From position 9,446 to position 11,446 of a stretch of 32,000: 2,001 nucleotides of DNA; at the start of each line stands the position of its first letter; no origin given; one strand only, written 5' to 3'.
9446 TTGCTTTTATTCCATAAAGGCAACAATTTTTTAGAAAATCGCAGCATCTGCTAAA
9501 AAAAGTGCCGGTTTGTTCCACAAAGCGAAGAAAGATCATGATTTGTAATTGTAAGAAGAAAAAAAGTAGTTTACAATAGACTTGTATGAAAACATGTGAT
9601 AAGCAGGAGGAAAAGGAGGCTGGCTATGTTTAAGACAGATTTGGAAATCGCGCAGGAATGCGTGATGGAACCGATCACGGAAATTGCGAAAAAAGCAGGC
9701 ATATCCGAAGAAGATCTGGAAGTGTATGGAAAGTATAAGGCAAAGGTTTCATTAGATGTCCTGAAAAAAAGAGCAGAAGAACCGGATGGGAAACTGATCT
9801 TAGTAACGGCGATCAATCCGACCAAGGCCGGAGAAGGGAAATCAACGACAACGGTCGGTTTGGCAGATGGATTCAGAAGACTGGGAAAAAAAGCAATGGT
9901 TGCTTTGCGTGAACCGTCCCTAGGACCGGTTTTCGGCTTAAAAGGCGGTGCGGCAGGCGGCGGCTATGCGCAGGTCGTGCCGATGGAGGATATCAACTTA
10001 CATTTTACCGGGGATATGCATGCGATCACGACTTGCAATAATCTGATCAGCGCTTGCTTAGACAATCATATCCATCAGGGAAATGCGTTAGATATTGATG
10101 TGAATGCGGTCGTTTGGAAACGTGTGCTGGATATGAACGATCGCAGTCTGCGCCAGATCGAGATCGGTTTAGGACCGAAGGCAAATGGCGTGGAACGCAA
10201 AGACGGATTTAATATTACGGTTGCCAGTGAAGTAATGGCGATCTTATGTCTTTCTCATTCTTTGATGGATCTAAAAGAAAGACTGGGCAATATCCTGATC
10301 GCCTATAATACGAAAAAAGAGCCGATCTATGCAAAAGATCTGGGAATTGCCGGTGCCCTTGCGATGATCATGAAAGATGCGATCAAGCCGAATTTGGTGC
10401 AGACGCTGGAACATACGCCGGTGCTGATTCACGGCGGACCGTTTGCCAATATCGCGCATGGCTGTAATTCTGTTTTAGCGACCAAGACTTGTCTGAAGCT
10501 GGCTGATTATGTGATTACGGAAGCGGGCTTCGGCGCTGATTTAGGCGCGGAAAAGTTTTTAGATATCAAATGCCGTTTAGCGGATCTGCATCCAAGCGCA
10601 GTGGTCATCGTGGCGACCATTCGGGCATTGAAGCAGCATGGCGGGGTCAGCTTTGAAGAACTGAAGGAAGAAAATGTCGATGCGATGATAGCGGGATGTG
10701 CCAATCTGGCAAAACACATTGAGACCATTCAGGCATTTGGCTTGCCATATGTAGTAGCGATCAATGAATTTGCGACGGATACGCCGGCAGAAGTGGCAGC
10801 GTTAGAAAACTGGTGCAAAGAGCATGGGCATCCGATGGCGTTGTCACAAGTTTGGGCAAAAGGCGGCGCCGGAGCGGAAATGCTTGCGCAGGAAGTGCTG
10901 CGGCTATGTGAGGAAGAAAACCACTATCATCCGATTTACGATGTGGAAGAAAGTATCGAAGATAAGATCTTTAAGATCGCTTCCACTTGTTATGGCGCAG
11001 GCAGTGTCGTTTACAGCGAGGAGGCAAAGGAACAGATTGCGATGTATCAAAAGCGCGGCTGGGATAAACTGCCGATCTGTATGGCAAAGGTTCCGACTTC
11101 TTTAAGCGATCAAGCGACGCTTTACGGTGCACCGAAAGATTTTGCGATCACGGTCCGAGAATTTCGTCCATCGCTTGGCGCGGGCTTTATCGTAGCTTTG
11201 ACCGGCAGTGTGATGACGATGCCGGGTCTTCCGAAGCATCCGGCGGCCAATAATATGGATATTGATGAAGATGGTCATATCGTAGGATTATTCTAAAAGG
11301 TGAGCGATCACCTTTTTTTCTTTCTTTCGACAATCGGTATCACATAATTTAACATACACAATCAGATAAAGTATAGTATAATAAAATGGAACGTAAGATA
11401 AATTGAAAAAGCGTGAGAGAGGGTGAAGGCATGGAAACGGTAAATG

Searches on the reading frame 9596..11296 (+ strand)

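Call 7: search_protein_families(library=pfam, proteins=[window:9596-11296:+])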
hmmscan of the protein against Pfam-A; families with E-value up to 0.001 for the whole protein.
window:9596-11296:+ (566 aa): 1 family
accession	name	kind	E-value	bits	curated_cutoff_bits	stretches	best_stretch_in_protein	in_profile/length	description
PF01268.25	FTHFS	-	7e-271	899.8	27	1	13-566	1-556/556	Formate--tetrahydrofolate ligase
